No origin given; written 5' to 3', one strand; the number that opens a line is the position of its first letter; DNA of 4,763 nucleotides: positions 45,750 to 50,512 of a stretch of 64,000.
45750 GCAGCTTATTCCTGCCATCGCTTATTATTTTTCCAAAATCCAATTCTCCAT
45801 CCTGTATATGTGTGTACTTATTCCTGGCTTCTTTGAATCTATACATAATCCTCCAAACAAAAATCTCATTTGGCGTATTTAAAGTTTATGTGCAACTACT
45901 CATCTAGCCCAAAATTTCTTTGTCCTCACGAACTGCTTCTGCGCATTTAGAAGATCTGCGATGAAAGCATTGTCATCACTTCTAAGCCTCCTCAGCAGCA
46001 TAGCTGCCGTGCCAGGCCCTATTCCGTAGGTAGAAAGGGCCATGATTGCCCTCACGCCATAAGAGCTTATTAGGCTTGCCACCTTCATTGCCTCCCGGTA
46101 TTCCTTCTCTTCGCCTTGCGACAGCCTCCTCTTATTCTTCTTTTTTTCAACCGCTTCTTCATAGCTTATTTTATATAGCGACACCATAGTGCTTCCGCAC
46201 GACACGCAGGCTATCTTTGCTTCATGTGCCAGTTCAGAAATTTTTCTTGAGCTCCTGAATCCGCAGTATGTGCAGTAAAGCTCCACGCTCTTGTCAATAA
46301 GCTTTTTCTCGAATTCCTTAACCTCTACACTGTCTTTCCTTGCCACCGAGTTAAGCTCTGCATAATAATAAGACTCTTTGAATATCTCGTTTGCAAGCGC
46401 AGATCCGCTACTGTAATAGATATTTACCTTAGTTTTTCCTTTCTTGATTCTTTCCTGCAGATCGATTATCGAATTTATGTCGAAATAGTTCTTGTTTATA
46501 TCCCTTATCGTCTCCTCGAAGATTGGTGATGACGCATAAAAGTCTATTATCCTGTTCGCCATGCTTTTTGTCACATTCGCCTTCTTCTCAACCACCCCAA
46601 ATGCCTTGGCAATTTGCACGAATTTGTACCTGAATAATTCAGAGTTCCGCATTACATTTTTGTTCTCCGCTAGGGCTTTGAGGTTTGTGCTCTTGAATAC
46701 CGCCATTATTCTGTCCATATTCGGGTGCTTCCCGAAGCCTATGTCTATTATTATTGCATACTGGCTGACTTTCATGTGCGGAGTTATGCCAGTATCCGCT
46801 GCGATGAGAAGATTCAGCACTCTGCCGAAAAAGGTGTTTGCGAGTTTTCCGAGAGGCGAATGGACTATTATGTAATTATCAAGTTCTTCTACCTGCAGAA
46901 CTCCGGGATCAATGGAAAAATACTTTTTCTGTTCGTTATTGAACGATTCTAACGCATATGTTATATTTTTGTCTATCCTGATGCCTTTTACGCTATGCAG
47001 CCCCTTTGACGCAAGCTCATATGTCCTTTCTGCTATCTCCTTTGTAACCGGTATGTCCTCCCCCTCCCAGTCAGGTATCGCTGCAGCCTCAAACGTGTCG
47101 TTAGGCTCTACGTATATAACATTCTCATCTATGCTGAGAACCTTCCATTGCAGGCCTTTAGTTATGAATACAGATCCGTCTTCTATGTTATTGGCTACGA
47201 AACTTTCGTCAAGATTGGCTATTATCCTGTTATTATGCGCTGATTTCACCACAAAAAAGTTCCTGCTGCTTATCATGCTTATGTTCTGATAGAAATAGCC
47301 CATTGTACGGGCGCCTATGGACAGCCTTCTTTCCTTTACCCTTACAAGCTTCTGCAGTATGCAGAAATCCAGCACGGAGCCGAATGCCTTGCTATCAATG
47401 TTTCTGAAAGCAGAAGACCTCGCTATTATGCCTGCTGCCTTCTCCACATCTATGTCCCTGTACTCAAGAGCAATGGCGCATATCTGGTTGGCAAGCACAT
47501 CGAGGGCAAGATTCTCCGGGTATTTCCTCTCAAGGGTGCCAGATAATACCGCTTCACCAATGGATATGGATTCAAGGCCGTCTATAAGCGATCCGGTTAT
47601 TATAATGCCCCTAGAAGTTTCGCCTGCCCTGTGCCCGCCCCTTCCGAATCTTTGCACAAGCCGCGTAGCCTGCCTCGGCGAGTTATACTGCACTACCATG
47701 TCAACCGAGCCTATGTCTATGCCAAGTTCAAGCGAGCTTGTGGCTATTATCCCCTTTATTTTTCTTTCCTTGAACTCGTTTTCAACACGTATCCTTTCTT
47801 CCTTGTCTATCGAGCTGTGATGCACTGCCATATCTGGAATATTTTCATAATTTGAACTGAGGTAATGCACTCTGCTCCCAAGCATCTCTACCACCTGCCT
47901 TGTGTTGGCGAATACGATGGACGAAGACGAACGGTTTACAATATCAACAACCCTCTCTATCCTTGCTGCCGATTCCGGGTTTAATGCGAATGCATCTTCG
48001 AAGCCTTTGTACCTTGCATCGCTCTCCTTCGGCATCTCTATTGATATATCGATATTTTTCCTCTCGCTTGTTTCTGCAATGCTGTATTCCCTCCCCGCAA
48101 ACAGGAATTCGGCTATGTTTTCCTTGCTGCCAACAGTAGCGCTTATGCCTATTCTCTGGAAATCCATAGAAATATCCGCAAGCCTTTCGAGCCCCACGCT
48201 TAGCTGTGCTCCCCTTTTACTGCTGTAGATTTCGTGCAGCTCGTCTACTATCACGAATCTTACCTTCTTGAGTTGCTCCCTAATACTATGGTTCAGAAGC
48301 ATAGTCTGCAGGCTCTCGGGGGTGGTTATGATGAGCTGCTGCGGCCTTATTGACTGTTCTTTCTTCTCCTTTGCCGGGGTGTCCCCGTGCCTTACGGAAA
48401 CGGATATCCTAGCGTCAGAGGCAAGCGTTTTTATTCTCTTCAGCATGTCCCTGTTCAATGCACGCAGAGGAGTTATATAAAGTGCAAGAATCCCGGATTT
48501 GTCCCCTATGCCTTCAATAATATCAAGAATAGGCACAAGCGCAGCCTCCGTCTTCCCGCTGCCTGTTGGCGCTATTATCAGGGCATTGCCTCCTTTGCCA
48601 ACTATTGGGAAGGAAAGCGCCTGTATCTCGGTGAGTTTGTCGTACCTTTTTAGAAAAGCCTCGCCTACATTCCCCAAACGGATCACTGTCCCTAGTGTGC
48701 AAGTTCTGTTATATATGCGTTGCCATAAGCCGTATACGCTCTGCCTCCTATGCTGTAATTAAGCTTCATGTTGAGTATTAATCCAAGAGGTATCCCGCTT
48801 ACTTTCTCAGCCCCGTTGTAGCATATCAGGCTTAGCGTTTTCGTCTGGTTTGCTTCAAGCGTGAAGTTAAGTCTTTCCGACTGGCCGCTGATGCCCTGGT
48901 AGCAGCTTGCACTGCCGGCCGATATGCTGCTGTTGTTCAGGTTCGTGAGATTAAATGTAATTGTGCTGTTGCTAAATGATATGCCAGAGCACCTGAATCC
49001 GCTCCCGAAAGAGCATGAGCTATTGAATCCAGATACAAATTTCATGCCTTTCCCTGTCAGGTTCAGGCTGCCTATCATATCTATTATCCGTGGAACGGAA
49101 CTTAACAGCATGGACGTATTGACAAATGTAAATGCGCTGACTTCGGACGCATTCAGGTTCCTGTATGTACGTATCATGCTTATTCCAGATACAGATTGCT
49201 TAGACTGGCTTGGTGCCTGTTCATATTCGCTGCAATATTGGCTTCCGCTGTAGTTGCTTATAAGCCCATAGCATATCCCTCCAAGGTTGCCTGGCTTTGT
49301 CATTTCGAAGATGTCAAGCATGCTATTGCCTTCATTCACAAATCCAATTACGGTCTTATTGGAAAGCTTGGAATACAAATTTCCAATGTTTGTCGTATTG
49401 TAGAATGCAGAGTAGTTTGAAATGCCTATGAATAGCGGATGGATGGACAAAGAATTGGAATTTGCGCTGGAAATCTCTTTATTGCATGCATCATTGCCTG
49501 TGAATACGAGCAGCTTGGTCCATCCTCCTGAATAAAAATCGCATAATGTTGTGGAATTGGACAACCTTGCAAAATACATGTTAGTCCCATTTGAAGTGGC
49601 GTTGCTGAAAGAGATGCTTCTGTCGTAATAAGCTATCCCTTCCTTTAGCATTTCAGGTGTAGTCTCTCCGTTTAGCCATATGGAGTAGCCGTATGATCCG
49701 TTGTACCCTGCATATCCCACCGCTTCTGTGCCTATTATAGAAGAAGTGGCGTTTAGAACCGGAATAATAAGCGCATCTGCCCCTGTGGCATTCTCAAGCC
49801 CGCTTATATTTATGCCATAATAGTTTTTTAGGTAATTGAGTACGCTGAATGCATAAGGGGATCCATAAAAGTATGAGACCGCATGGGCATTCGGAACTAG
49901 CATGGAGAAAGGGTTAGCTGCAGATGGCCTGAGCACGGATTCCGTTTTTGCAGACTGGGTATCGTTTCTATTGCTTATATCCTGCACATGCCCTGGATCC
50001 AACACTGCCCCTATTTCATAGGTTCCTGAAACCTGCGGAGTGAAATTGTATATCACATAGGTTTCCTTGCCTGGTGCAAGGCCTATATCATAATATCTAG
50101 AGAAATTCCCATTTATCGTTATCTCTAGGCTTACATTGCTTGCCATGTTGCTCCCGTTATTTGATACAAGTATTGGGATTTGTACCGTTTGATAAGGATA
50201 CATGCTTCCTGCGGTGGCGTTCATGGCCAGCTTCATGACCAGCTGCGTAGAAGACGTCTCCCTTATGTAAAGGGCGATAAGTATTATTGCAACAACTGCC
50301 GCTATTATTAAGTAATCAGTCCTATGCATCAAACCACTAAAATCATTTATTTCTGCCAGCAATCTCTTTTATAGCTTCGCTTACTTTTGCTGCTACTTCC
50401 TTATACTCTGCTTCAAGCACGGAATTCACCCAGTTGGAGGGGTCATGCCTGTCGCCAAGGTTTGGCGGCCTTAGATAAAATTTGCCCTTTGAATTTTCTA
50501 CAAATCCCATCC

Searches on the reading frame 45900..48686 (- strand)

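Call 56: search_protein_families(library=pfam, proteins=[window:45900-48686:-], max_evalue=0.00001)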
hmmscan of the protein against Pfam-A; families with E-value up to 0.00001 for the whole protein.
window:45900-48686:- (928 aa): 5 families
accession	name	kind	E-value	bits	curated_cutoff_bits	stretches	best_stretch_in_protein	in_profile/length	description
PF00270.35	DEAD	-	1.8e-34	119.3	26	1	19-186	1-161/167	DEAD/DEAH box helicase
PF08494.16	DEAD_assoc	-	5.4e-20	72.5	23.5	1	597-756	7-181/191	DEAD/H associated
PF00271.37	Helicase_C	-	4.5e-19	69.2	23.5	1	243-351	3-107/110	Helicase conserved C-terminal domain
PF19306.5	WH_Lhr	-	1.7e-14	54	27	1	379-529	2-161/168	Large helicase-related protein, winged helix domain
PF04851.21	ResIII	-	3.5e-11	43.7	22.5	1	33-185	24-162/164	Type III restriction enzyme, res subunit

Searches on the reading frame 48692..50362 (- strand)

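Call 56: search_protein_families(library=pfam, proteins=[window:48692-50362:-], max_evalue=0.00001)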
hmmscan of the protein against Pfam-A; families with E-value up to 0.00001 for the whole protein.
window:48692-50362:- (556 aa): 1 family
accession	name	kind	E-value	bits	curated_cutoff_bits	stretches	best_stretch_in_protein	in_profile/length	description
PF07705.17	CARDB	-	3.8e-10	40.3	22.7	1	47-128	8-91/101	CARDB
